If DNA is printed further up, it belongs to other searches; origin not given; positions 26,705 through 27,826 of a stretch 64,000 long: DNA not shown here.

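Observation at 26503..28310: panD translationally coupled to two SAM-dependent methyltransferases: candidate beta-alanine betaine pathway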

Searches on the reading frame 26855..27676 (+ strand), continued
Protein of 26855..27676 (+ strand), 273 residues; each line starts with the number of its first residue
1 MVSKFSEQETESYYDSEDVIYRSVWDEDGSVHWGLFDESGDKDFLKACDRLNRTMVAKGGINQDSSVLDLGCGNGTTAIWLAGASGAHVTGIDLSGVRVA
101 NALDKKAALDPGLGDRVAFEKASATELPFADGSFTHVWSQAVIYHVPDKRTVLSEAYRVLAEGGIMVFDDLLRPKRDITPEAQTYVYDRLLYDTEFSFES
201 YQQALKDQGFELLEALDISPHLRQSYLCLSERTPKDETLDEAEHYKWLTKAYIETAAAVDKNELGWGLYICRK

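Call 49: find_encoding_contigs(protein=P0362, flank=7000, max_places=4)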
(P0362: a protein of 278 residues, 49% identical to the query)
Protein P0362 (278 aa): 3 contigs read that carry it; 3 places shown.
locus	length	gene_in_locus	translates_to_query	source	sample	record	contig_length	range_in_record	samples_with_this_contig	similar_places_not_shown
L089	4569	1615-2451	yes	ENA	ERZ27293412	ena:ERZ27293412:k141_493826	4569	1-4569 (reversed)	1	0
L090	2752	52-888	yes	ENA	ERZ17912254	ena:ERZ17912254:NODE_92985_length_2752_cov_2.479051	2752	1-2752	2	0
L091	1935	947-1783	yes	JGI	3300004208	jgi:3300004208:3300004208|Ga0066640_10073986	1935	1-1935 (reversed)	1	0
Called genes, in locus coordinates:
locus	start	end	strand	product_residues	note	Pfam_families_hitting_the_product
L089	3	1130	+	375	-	?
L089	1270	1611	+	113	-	PF02261:Asp_decarbox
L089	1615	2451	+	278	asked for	PF02353:CMAS, PF06325:PrmA (weak), PF01209:Ubie_methyltran, PF13489:Methyltransf_23, PF08241:Methyltransf_11, PF08242:Methyltransf_12, PF13649:Methyltransf_25, PF13847:Methyltransf_31, +2 more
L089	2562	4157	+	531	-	-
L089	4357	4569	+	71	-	?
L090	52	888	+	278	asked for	PF02353:CMAS, PF06325:PrmA (weak), PF01209:Ubie_methyltran, PF13489:Methyltransf_23, PF08241:Methyltransf_11, PF08242:Methyltransf_12, PF13649:Methyltransf_25, PF13847:Methyltransf_31, +2 more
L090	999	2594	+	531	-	-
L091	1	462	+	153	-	?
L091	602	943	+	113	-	PF02261:Asp_decarbox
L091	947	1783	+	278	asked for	PF02353:CMAS, PF06325:PrmA (weak), PF01209:Ubie_methyltran, PF13489:Methyltransf_23, PF08241:Methyltransf_11, PF08242:Methyltransf_12, PF13649:Methyltransf_25, PF13847:Methyltransf_31, +2 more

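Call 54: list_cluster_members(proteins=[P0416, P0363, P0409, P0370])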
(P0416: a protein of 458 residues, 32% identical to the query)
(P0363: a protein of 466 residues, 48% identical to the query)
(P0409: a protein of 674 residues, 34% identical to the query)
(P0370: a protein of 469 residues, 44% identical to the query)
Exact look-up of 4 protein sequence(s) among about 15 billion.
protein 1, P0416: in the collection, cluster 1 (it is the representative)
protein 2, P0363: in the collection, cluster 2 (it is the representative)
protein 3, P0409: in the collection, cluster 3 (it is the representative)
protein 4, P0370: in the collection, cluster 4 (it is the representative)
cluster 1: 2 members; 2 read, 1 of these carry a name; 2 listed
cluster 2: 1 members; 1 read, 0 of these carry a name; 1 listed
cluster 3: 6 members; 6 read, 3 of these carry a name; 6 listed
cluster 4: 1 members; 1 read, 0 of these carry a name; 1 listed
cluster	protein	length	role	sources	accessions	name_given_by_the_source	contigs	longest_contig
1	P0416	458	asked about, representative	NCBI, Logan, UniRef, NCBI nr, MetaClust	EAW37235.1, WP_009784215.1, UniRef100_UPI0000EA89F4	methyltransferase domain-containing protein [Lyngbya sp. PCC 8106] | methyltransferase domain-containing protein n=1 Tax=Lyngbya sp. (strain PCC 8106) ... | 313612.L8106_11182 COG2226,NOG282864,NOG293694 ""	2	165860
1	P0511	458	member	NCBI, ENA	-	-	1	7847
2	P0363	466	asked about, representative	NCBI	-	-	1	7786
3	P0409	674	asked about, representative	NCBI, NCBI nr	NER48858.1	MAG: aspartate 1-decarboxylase [Symploca sp. SIO1A3] | aspartate 1-decarboxylase [Symploca sp. SIO1A3]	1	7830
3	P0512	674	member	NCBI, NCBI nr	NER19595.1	MAG: aspartate 1-decarboxylase [Symploca sp. SIO1C2] | aspartate 1-decarboxylase [Symploca sp. SIO1C2]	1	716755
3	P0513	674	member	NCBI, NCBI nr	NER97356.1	MAG: aspartate 1-decarboxylase [Symploca sp. SIO1B1] | aspartate 1-decarboxylase [Symploca sp. SIO1B1]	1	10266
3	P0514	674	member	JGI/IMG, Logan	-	-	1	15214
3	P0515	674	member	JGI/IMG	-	-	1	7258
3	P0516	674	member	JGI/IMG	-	-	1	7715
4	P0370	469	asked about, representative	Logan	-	-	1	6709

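Call 56: search_protein_families(library=ncbifam, proteins=[P0363, P0370, P0416, P0362, P0417, P0419], max_evalue=0.000001)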
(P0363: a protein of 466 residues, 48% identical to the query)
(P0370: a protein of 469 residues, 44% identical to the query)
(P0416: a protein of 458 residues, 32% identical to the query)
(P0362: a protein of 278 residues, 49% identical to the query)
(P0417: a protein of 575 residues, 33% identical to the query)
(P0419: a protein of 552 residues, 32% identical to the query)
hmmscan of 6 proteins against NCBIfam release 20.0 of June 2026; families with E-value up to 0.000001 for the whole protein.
P0363 (466 aa): 56 families (the best 25 are shown)
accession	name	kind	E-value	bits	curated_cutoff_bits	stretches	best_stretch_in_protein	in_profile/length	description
NF045667.1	MTase_DVU1556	equivalog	2.4e-36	125.2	155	2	56-224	12-174/213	DVU_1556 family methyltransferase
TIGR01934.1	MenG_MenH_UbiE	subfamily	2.5e-31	108.7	158.35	2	52-186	25-160/223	ubiquinone/menaquinone biosynthesis methyltransferase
NF041675.1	sarc_dimgly_tmase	equivalog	6.2e-29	101.8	550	1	13-228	15-228/278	sarcosine/dimethylglycine N-methyltransferase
NF001244.0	PRK00216.1-5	equivalog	1.3e-27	96.6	216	1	52-189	34-173/236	bifunctional demethylmenaquinone methyltransferase/2-methoxy-6-polyprenyl-1,4-benzoquinol methylase UbiE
NF043040.1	corrin_prot_MT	hypoth_equivalog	1.3e-27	96.6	180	2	57-196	33-174/216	corrinoid protein-associated methyltransferase CpaM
TIGR02072.1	BioC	equivalog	1.2e-26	94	184.95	2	66-173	34-137/244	malonyl-ACP O-methyltransferase BioC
NF040539.1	AST_met_ArsM_2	exception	2.9e-26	92.9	240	1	65-173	55-168/262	putative arsinothricin biosynthesis methyltransferase ArsM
NF007610.0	PRK10258.1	equivalog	2.7e-22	79.3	342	1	56-183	32-151/251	malonyl-ACP O-methyltransferase BioC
TIGR01983.1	UbiG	equivalog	5e-22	78.3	102.95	2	66-168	49-151/228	bifunctional 2-polyprenyl-6-hydroxyphenol methylase/3-demethylubiquinol 3-O-methyltransferase UbiG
NF047649.1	MTase_UXPK_star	exception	4.1e-19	68.7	460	1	27-176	39-189/283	methyltransferase/UXPK-star double selenoprotein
NF052510.1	methyltran_MpqE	exception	6.6e-19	68.2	335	1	52-182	32-165/234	methyl-plastoquinone biosynthesis methyltransferase MpqE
NF041537.1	ArsM_AhpD_UU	exception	8.9e-19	67.5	510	1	60-173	70-185/345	arsenite methyltransferase/AhpD domain selenoprotein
NF011650.0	PRK15068.1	equivalog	1.2e-18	67.1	209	1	65-190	121-247/324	tRNA 5-methoxyuridine(34)/uridine 5-oxyacetic acid(34) synthase CmoB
NF001241.0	PRK00216.1-2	equivalog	4.8e-18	65.6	327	1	52-185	37-165/231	demethylmenaquinone methyltransferase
TIGR00452.1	TIGR00452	equivalog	1.3e-17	63.6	275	1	66-189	117-240/316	tRNA 5-methoxyuridine(34)/uridine 5-oxyacetic acid(34) synthase CmoB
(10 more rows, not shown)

P0370 (469 aa): 48 families (the best 25 are shown)
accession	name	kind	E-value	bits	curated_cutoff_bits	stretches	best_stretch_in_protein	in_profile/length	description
NF045667.1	MTase_DVU1556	equivalog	3.9e-42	144.1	155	2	45-218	8-175/213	DVU_1556 family methyltransferase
TIGR01934.1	MenG_MenH_UbiE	subfamily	3.4e-27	95.2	158.35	1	46-177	26-157/223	ubiquinone/menaquinone biosynthesis methyltransferase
NF043040.1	corrin_prot_MT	hypoth_equivalog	1.8e-25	89.6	180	2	48-174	31-160/216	corrinoid protein-associated methyltransferase CpaM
NF001244.0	PRK00216.1-5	equivalog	5.1e-23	81.6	216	1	45-181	34-173/236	bifunctional demethylmenaquinone methyltransferase/2-methoxy-6-polyprenyl-1,4-benzoquinol methylase UbiE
NF047649.1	MTase_UXPK_star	exception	9.1e-22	77.4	460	1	52-166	70-186/283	methyltransferase/UXPK-star double selenoprotein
TIGR02072.1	BioC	equivalog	2.5e-21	76.6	184.95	1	59-165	34-136/244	malonyl-ACP O-methyltransferase BioC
NF041537.1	ArsM_AhpD_UU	exception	3.5e-21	75.4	510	1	53-167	70-186/345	arsenite methyltransferase/AhpD domain selenoprotein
NF041675.1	sarc_dimgly_tmase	equivalog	7.2e-21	75.3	550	1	7-220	12-227/278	sarcosine/dimethylglycine N-methyltransferase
NF001241.0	PRK00216.1-2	equivalog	1.1e-20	74.2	327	1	45-170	37-156/231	demethylmenaquinone methyltransferase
NF007610.0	PRK10258.1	equivalog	6.1e-20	71.6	342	1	56-184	39-161/251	malonyl-ACP O-methyltransferase BioC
NF040539.1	AST_met_ArsM_2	exception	8.6e-18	65.1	240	1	48-177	45-178/262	putative arsinothricin biosynthesis methyltransferase ArsM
NF045825.1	FAmtase_mtf2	equivalog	2.6e-17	62.9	400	1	61-167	60-164/248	fatty-acid O-methyltransferase Mtf2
TIGR01983.1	UbiG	equivalog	4.3e-17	62.2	102.95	1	60-161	50-151/228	bifunctional 2-polyprenyl-6-hydroxyphenol methylase/3-demethylubiquinol 3-O-methyltransferase UbiG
NF045823.1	PthPhpthDimycoMt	equivalog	4e-16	59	300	1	62-166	69-171/256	phthiotriol/phenolphthiotriol dimycocerosates methyltransferase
NF008823.0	PRK11873.1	subfamily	1.5e-15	57.4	263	1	52-210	70-230/272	arsenite methyltransferase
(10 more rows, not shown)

P0416 (458 aa): 29 families (the best 25 are shown)
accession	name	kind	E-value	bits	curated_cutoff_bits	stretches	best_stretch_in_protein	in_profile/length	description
TIGR01934.1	MenG_MenH_UbiE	subfamily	3e-23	82.3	158.35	2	53-199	25-174/223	ubiquinone/menaquinone biosynthesis methyltransferase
TIGR02072.1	BioC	equivalog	4.4e-21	75.8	184.95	1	309-428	22-142/244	malonyl-ACP O-methyltransferase BioC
NF045667.1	MTase_DVU1556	equivalog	5e-21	75.1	155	2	84-222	39-173/213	DVU_1556 family methyltransferase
NF041537.1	ArsM_AhpD_UU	exception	7.4e-20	71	510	1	91-180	102-193/345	arsenite methyltransferase/AhpD domain selenoprotein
NF001244.0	PRK00216.1-5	equivalog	5.4e-19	68.4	216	2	53-196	34-183/236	bifunctional demethylmenaquinone methyltransferase/2-methoxy-6-polyprenyl-1,4-benzoquinol methylase UbiE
NF041536.1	ArsM_DUF2284_UU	exception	3.8e-16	58.5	575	1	107-180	120-193/459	arsenite methyltransferase/DUF2284 domain selenoprotein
NF043040.1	corrin_prot_MT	hypoth_equivalog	4.1e-16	59.1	180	1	310-414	34-144/216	corrinoid protein-associated methyltransferase CpaM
NF047649.1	MTase_UXPK_star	exception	4.5e-15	55.4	460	1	106-174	120-188/283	methyltransferase/UXPK-star double selenoprotein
NF045882.1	PLipidMtase_Leg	equivalog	3e-14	53.3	390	1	280-376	5-97/207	phospholipid N-methyltransferase PmtA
NF001241.0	PRK00216.1-2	equivalog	9.3e-14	51.6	327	0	95-175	75-155/231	demethylmenaquinone methyltransferase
TIGR01983.1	UbiG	equivalog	8.3e-13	48.2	102.95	1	268-418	29-152/228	bifunctional 2-polyprenyl-6-hydroxyphenol methylase/3-demethylubiquinol 3-O-methyltransferase UbiG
NF001242.0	PRK00216.1-3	equivalog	8.8e-13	48.2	351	0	113-170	121-178/258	bifunctional demethylmenaquinone methyltransferase/2-methoxy-6-polyprenyl-1,4-benzoquinol methylase UbiE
NF052510.1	methyltran_MpqE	exception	1.9e-12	47.1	335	0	54-175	33-159/234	methyl-plastoquinone biosynthesis methyltransferase MpqE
NF040539.1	AST_met_ArsM_2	exception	2.1e-12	47.5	240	1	112-231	108-227/262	putative arsinothricin biosynthesis methyltransferase ArsM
NF001240.0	PRK00216.1-1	equivalog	2.4e-11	43.2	378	1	55-174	51-175/251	bifunctional demethylmenaquinone methyltransferase/2-methoxy-6-polyprenyl-1,4-benzoquinol methylase UbiE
NF041675.1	sarc_dimgly_tmase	equivalog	1.4e-09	38.4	550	1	63-225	62-226/278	sarcosine/dimethylglycine N-methyltransferase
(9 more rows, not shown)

P0362 (278 aa): 35 families (the best 25 are shown)
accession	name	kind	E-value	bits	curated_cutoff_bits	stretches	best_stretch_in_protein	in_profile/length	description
NF041675.1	sarc_dimgly_tmase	equivalog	8.8e-31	107.9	550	1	12-258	14-260/278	sarcosine/dimethylglycine N-methyltransferase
NF045667.1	MTase_DVU1556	equivalog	6.1e-27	94.5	155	1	51-276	9-212/213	DVU_1556 family methyltransferase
NF041536.1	ArsM_DUF2284_UU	exception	2.6e-20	72.2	575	1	62-173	74-185/459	arsenite methyltransferase/DUF2284 domain selenoprotein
NF040539.1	AST_met_ArsM_2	exception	1.4e-19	71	240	1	63-277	55-261/262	putative arsinothricin biosynthesis methyltransferase ArsM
TIGR01934.1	MenG_MenH_UbiE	subfamily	2.2e-19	69.7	158.35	1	56-189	31-161/223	ubiquinone/menaquinone biosynthesis methyltransferase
NF041537.1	ArsM_AhpD_UU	exception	3e-19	69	510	1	61-172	73-183/345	arsenite methyltransferase/AhpD domain selenoprotein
NF001244.0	PRK00216.1-5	equivalog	9.1e-18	64.4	216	1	57-228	41-215/236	bifunctional demethylmenaquinone methyltransferase/2-methoxy-6-polyprenyl-1,4-benzoquinol methylase UbiE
TIGR02072.1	BioC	equivalog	2.3e-16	60.4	184.95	1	50-209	21-170/244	malonyl-ACP O-methyltransferase BioC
NF047649.1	MTase_UXPK_star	exception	9e-16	57.7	460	1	62-172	75-184/283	methyltransferase/UXPK-star double selenoprotein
NF008823.0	PRK11873.1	subfamily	6.9e-15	55.2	263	1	61-223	74-235/272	arsenite methyltransferase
NF001242.0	PRK00216.1-3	equivalog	1.8e-13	50.5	351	1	57-169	61-175/258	bifunctional demethylmenaquinone methyltransferase/2-methoxy-6-polyprenyl-1,4-benzoquinol methylase UbiE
NF052510.1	methyltran_MpqE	exception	2.9e-13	49.7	335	1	58-179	40-161/234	methyl-plastoquinone biosynthesis methyltransferase MpqE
NF043040.1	corrin_prot_MT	hypoth_equivalog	4.3e-13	49.2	180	1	57-179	34-157/216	corrinoid protein-associated methyltransferase CpaM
TIGR01983.1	UbiG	equivalog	7.7e-13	48.3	102.95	1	23-170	11-152/228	bifunctional 2-polyprenyl-6-hydroxyphenol methylase/3-demethylubiquinol 3-O-methyltransferase UbiG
NF007610.0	PRK10258.1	equivalog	1.7e-12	47.2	342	1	44-174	22-143/251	malonyl-ACP O-methyltransferase BioC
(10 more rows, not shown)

P0417 (575 aa): 24 families
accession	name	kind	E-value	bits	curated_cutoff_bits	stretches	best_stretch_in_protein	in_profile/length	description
NF045667.1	MTase_DVU1556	equivalog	8.1e-28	97.3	155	2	369-549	9-174/213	DVU_1556 family methyltransferase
NF008823.0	PRK11873.1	subfamily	9.2e-22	77.8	263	2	61-184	73-195/272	arsenite methyltransferase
NF043040.1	corrin_prot_MT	hypoth_equivalog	1.5e-21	76.8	180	2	55-186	31-163/216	corrinoid protein-associated methyltransferase CpaM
NF041537.1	ArsM_AhpD_UU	exception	6.3e-18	64.7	510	2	376-490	70-183/345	arsenite methyltransferase/AhpD domain selenoprotein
NF041675.1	sarc_dimgly_tmase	equivalog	1.3e-17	64.7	550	2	22-218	27-216/278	sarcosine/dimethylglycine N-methyltransferase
TIGR02072.1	BioC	equivalog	8.5e-16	58.5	184.95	1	58-219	28-178/244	malonyl-ACP O-methyltransferase BioC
TIGR01934.1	MenG_MenH_UbiE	subfamily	1.3e-15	57.4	158.35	1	55-190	29-161/223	ubiquinone/menaquinone biosynthesis methyltransferase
NF001244.0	PRK00216.1-5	equivalog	1.3e-14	54.1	216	1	57-191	40-174/236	bifunctional demethylmenaquinone methyltransferase/2-methoxy-6-polyprenyl-1,4-benzoquinol methylase UbiE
NF040539.1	AST_met_ArsM_2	exception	9.4e-14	51.9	240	1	63-192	54-185/262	putative arsinothricin biosynthesis methyltransferase ArsM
NF045823.1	PthPhpthDimycoMt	equivalog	2e-13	50.1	300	0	68-181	69-177/256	phthiotriol/phenolphthiotriol dimycocerosates methyltransferase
NF045825.1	FAmtase_mtf2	equivalog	3.3e-13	49.4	400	0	385-490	61-161/248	fatty-acid O-methyltransferase Mtf2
NF041536.1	ArsM_DUF2284_UU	exception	4.4e-12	45.1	575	0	375-490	69-183/459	arsenite methyltransferase/DUF2284 domain selenoprotein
NF011527.0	PRK14968.1-1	equivalog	5.2e-12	45.9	242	0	377-432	29-74/192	putative methyltransferase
NF047649.1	MTase_UXPK_star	exception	1.6e-11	43.8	460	0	64-176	76-187/283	methyltransferase/UXPK-star double selenoprotein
TIGR01983.1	UbiG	equivalog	1.9e-11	43.7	102.95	0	55-171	39-152/228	bifunctional 2-polyprenyl-6-hydroxyphenol methylase/3-demethylubiquinol 3-O-methyltransferase UbiG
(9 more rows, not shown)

P0419 (552 aa): 50 families (the best 25 are shown)
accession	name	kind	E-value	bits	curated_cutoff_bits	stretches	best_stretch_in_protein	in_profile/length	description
NF041675.1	sarc_dimgly_tmase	equivalog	7.7e-46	157.2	550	2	334-494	62-223/278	sarcosine/dimethylglycine N-methyltransferase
NF045667.1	MTase_DVU1556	equivalog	4e-39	134.3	155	2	332-509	16-188/213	DVU_1556 family methyltransferase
TIGR01934.1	MenG_MenH_UbiE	subfamily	1.2e-34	119.6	158.35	2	57-170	32-144/223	ubiquinone/menaquinone biosynthesis methyltransferase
NF041537.1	ArsM_AhpD_UU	exception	4.3e-34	117.8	510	2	62-188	74-201/345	arsenite methyltransferase/AhpD domain selenoprotein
NF008823.0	PRK11873.1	subfamily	4.6e-34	118.1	263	2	332-491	71-233/272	arsenite methyltransferase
NF047649.1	MTase_UXPK_star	exception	1.8e-31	109.2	460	2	63-178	76-192/283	methyltransferase/UXPK-star double selenoprotein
NF041536.1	ArsM_DUF2284_UU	exception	1.1e-30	106.4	575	2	62-215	74-230/459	arsenite methyltransferase/DUF2284 domain selenoprotein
NF045825.1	FAmtase_mtf2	equivalog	1.9e-30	105.9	400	2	64-185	58-176/248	fatty-acid O-methyltransferase Mtf2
NF045823.1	PthPhpthDimycoMt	equivalog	7.3e-30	104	300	2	65-185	67-184/256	phthiotriol/phenolphthiotriol dimycocerosates methyltransferase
NF041943.1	GPPMT_Stmyces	equivalog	4.9e-29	102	400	2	55-216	68-230/272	geranyl diphosphate 2-C-methyltransferase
NF001244.0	PRK00216.1-5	equivalog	4.6e-28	98.1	216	2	59-169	43-155/236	bifunctional demethylmenaquinone methyltransferase/2-methoxy-6-polyprenyl-1,4-benzoquinol methylase UbiE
NF040539.1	AST_met_ArsM_2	exception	2.6e-27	96.3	240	2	64-216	56-214/262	putative arsinothricin biosynthesis methyltransferase ArsM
NF001243.0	PRK00216.1-4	equivalog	1.1e-25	90.3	235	2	61-199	44-189/237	demethylmenaquinone methyltransferase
TIGR01983.1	UbiG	equivalog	1.6e-25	89.7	102.95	2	63-167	48-151/228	bifunctional 2-polyprenyl-6-hydroxyphenol methylase/3-demethylubiquinol 3-O-methyltransferase UbiG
TIGR02752.1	MenG_heptapren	equivalog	2e-25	89.7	419.85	2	61-198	42-186/231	demethylmenaquinone methyltransferase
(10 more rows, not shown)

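Call 57: predict_structure(alignment_id=A1)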
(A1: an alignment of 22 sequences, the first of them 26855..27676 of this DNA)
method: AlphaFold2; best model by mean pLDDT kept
length: 273 residues; sequences in the alignment: 22
mean_pLDDT: 88.4   pTM: 0.88
mean pLDDT of the five models: 88.4, 86.9, 86.5, 76.1, 73.3
residues with pLDDT >= 90: 163; 70-90: 87; 50-70: 21; < 50: 2
segments of 3 or more residues with pLDDT < 50: none
pLDDT, mean of each block of 10 residues (from residue 1): 72 74 58 78 85 95 97 81 96 88 91 94 92 96 76 96 97 92 90 89 97 95 90 87 89 94 96 98
secondary structure, 60 per line:
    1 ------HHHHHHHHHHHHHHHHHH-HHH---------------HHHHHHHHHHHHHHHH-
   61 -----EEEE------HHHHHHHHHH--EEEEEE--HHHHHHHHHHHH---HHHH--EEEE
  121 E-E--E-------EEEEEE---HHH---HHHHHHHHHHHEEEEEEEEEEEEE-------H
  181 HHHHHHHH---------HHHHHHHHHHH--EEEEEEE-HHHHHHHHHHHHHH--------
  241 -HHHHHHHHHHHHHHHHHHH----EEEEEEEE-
elements in order: H7-24 H44-59 E66-69 H76-85 E88-93 H96-107 H111-114 E117-121 E134-139 H149-159 E160-172 H180-188 H198-208 E211-217 H219-232 H242-260 E265-272
